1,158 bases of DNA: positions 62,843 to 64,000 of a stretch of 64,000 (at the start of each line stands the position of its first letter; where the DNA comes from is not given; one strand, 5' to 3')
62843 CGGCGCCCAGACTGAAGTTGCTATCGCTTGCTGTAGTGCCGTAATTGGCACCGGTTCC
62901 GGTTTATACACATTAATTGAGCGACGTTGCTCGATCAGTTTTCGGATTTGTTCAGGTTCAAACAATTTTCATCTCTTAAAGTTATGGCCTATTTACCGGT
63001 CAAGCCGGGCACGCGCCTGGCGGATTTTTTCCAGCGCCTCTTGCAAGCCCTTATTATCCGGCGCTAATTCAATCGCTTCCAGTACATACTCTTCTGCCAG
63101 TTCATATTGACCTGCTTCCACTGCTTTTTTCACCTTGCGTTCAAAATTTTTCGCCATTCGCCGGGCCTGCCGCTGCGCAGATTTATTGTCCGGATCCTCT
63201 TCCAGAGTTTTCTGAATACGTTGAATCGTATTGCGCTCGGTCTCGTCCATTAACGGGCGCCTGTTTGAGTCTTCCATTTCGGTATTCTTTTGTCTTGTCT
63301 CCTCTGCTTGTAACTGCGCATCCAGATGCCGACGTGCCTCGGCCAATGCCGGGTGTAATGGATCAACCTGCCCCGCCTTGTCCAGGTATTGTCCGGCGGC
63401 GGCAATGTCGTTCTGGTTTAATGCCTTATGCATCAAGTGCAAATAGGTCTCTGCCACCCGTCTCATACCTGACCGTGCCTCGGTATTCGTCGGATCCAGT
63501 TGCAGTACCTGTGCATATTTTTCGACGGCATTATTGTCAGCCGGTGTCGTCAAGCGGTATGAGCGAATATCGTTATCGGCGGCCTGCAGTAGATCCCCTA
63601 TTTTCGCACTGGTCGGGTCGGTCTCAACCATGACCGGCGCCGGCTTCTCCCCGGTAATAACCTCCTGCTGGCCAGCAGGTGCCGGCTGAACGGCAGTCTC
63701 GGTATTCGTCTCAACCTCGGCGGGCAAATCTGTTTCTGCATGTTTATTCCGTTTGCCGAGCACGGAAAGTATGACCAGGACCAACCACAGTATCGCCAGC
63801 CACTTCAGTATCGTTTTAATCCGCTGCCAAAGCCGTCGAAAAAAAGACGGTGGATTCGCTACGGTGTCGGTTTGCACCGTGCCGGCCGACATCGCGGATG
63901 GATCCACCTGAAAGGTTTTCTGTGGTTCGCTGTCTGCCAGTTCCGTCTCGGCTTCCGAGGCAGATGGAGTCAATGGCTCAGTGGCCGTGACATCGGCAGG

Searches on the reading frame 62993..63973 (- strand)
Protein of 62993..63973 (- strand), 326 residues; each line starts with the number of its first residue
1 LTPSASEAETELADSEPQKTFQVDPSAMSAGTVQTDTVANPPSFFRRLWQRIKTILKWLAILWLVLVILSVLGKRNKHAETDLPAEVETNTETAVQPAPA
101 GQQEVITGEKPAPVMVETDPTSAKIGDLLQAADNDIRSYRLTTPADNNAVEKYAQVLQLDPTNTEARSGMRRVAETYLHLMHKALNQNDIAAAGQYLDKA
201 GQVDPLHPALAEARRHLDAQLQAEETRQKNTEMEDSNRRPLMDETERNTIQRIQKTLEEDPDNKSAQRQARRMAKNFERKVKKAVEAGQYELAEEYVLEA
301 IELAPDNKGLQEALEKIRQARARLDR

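Call 78: search_protein_families(library=pfam, proteins=[window:62993-63973:-], max_evalue=0.001)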
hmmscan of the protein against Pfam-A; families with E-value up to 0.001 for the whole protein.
window:62993-63973:- (326 aa): 2 families
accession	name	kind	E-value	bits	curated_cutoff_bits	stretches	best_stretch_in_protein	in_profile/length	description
PF14559.12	TPR_19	-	0.00021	22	25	0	148-214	9-65/68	Tetratricopeptide repeat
PF13181.12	TPR_8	-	0.00038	20.8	25.7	0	287-307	14-34/34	Tetratricopeptide repeat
